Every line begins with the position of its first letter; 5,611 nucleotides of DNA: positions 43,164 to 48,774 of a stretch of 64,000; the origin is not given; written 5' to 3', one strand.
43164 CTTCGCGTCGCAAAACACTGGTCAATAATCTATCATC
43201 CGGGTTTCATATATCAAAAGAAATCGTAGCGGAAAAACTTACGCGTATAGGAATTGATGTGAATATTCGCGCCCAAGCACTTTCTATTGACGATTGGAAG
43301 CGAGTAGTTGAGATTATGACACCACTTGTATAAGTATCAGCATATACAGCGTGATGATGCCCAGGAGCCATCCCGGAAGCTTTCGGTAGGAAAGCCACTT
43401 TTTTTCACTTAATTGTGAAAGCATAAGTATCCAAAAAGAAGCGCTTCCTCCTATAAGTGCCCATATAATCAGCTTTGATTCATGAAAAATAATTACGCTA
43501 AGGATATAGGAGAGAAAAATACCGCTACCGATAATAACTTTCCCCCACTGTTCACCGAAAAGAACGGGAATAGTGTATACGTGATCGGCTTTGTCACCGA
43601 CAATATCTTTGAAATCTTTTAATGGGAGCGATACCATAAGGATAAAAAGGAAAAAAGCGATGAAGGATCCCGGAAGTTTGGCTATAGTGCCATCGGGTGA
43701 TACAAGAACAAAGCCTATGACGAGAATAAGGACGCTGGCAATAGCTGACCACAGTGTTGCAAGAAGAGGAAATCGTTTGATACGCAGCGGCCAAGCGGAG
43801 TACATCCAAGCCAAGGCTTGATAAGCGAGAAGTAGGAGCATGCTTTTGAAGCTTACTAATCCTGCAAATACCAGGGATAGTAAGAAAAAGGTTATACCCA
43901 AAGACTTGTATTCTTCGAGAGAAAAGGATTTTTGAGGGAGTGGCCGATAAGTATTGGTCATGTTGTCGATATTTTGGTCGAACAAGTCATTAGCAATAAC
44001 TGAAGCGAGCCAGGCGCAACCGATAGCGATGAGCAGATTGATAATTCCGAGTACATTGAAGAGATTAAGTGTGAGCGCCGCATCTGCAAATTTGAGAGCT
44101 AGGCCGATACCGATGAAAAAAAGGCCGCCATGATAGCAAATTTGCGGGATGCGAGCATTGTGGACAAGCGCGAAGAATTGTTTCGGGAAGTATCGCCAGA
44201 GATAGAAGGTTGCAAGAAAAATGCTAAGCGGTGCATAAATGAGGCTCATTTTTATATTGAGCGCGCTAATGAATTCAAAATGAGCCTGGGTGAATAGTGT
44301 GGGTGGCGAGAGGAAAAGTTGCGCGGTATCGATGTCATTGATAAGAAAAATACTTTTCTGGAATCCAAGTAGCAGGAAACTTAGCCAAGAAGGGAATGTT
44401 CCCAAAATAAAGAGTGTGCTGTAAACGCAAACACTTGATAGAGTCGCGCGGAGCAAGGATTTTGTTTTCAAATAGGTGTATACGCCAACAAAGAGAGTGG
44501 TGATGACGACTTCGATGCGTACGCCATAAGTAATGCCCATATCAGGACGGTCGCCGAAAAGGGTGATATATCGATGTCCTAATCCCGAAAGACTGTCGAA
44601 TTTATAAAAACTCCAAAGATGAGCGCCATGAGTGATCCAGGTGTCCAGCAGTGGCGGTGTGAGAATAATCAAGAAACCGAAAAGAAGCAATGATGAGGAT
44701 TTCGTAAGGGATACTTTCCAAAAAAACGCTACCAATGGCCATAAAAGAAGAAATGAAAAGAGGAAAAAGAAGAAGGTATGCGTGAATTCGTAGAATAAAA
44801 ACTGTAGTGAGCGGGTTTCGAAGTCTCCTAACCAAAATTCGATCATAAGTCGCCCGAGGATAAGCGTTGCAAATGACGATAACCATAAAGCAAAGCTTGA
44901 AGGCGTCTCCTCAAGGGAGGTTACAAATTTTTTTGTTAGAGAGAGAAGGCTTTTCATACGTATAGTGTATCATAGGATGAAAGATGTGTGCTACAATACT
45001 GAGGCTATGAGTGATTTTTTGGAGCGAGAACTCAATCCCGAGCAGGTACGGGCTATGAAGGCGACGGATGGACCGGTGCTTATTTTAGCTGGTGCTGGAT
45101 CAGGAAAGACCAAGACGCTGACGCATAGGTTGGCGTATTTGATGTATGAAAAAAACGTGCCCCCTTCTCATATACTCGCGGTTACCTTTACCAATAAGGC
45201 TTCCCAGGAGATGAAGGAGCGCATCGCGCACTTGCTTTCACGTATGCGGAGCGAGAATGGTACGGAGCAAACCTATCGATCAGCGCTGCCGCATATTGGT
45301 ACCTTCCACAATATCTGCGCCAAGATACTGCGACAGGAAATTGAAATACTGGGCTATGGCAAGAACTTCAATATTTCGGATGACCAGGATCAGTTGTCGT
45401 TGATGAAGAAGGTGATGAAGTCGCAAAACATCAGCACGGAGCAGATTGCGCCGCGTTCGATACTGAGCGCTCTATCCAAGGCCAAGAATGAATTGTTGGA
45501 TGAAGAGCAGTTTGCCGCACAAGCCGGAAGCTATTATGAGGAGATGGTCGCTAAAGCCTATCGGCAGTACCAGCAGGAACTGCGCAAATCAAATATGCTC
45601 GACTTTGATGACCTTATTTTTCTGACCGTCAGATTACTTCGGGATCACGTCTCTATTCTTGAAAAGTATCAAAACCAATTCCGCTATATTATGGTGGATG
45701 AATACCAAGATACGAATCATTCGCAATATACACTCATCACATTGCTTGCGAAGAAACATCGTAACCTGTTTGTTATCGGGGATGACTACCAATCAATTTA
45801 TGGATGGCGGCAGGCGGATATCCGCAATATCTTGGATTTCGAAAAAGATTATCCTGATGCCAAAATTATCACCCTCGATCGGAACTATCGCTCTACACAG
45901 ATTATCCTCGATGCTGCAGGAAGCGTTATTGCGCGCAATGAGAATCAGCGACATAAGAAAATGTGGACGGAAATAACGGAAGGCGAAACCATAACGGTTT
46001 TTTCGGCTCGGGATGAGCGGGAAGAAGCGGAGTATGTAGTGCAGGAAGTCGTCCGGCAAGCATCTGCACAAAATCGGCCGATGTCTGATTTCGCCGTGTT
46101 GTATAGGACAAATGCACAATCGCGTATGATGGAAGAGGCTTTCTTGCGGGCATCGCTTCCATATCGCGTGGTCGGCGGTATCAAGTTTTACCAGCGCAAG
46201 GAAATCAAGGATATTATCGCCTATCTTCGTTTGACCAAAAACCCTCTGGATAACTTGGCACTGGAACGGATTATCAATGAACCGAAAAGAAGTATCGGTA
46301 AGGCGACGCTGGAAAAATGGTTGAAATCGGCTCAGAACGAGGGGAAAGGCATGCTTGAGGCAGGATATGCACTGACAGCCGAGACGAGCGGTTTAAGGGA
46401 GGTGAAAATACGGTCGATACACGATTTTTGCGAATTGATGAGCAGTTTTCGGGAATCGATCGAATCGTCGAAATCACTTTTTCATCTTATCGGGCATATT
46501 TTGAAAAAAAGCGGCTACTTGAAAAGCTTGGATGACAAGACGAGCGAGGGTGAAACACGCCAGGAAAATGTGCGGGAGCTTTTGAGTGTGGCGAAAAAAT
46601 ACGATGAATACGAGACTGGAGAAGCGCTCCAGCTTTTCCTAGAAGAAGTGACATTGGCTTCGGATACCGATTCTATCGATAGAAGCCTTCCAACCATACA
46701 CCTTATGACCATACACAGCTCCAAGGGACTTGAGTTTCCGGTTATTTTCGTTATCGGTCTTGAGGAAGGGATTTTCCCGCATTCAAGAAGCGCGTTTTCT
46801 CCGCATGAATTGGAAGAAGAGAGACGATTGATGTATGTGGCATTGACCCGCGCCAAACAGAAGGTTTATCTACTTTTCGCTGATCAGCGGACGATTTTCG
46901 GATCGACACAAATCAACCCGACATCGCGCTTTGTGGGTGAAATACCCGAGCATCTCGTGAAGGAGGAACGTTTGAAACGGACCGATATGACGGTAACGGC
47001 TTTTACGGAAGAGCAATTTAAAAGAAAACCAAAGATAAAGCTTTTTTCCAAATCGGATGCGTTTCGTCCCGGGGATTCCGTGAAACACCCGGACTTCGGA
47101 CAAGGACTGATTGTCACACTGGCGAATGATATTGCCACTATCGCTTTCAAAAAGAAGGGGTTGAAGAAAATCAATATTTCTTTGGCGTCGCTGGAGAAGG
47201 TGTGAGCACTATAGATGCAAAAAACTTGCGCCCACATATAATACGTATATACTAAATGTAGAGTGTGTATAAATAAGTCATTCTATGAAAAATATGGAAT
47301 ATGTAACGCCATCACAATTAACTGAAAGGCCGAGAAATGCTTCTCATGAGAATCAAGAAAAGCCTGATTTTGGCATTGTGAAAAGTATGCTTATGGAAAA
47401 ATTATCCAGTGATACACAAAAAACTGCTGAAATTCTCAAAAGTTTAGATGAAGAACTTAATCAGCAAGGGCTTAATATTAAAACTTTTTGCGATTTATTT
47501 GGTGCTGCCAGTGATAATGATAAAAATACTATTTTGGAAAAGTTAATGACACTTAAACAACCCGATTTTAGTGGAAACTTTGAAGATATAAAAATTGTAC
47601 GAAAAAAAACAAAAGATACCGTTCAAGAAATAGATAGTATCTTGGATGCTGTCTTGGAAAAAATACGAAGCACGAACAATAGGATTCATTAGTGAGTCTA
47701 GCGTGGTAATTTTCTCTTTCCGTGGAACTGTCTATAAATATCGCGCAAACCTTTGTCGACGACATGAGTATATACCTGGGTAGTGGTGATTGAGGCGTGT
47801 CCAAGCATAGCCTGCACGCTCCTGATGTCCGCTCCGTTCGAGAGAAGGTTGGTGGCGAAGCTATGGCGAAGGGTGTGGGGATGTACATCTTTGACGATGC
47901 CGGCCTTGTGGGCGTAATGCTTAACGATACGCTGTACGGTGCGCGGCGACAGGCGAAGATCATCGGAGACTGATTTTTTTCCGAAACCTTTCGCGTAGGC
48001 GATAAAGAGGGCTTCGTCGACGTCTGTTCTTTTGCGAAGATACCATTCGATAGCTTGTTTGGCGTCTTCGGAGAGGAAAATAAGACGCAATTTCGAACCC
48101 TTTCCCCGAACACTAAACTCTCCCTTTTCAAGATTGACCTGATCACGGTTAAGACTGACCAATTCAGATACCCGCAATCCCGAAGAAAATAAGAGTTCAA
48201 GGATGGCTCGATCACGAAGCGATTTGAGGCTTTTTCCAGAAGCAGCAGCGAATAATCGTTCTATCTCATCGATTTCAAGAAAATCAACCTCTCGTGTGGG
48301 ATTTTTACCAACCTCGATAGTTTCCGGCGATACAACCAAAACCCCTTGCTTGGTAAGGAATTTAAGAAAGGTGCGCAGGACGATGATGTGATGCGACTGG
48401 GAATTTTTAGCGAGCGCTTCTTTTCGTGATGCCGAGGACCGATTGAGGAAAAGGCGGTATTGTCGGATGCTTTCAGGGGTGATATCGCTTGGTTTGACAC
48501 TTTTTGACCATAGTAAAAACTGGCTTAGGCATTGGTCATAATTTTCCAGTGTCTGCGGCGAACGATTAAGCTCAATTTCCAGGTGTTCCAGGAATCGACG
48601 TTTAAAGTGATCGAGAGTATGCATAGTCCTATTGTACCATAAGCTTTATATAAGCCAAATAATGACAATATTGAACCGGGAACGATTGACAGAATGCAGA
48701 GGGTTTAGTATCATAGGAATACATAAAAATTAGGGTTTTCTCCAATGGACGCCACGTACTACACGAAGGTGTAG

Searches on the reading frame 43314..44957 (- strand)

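Call 12: search_protein_families(library=pfam, max_evalue=0.000001, proteins=[window:43314-44957:-])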
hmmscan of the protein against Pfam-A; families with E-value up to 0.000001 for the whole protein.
window:43314-44957:- (547 aa): 1 family
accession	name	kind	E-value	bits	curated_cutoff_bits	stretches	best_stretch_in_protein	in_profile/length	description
PF01040.23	UbiA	-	6.2e-26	91.6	34.2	1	300-516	17-231/250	UbiA prenyltransferase family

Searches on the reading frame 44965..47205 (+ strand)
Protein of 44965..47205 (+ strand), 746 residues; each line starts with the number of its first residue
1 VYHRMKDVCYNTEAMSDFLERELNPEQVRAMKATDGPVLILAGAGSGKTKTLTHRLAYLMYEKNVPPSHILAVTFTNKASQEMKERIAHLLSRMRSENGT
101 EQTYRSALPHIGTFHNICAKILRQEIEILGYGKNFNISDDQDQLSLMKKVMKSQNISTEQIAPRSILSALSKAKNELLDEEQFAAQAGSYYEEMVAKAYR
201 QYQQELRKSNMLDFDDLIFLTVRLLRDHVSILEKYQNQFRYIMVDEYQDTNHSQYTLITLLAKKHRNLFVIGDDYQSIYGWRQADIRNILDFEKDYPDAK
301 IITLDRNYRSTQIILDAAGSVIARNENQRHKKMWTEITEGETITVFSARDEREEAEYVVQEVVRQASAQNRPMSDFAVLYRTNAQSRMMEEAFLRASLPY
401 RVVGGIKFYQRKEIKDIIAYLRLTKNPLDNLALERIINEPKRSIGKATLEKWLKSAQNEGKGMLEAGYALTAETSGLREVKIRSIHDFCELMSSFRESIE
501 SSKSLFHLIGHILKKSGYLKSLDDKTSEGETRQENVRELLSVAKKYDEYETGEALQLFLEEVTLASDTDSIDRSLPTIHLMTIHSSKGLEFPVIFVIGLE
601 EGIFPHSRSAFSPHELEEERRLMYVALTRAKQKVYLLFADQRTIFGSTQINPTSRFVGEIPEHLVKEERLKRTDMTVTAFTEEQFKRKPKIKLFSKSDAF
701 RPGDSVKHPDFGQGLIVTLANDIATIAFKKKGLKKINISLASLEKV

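Call 12: search_protein_families(library=pfam, max_evalue=0.000001, proteins=[window:44965-47205:+])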
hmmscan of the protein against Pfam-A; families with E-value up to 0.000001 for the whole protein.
window:44965-47205:+ (746 aa): 6 families
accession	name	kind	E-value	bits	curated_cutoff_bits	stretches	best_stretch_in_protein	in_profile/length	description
PF00580.27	UvrD-helicase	-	1e-93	314.4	23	1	23-297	1-271/271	UvrD/REP helicase N-terminal domain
PF13361.12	UvrD_C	-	1e-76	259.1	25.6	1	302-639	1-348/350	UvrD-like helicase C-terminal domain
PF13245.12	AAA_19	-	2.9e-22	79.7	25.1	1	31-280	7-132/134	AAA domain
PF13538.12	UvrD_C_2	-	9.2e-12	45.1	27.4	1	578-637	2-52/52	UvrD-like helicase C-terminal domain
PF13086.12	AAA_11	-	2e-09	38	27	1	23-276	2-249/257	AAA domain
PF01443.25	Viral_helicase1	-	3.7e-07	30.6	21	0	560-636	160-226/228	Viral superfamily 1 RNA helicase core domain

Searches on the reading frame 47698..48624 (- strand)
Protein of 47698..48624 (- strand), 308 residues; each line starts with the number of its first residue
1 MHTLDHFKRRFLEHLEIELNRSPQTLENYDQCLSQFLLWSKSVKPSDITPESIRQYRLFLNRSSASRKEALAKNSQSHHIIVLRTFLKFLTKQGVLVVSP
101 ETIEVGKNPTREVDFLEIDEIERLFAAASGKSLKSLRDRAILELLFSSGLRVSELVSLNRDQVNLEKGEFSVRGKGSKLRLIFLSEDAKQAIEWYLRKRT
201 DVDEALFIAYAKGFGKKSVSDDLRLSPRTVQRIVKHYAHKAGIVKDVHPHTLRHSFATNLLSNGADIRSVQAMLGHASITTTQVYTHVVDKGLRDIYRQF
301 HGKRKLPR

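Call 12: search_protein_families(library=pfam, max_evalue=0.000001, proteins=[window:47698-48624:-])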
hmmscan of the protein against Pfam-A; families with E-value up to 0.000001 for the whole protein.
window:47698-48624:- (308 aa): 4 families
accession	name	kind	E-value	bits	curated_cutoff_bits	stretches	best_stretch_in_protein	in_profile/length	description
PF00589.27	Phage_integrase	-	8.1e-45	153.1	27.1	1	115-289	2-169/172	Phage integrase family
PF02899.23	Phage_int_SAM_1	-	2.9e-10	40.7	22.3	1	10-94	3-83/83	Phage integrase, N-terminal SAM-like domain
PF13102.12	Phage_int_SAM_5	-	9.3e-08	32.8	22.3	1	16-100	11-92/98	Phage integrase SAM-like domain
PF13495.12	Phage_int_SAM_4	-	3.2e-07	31.1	27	0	10-88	4-76/85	Phage integrase, N-terminal SAM-like domain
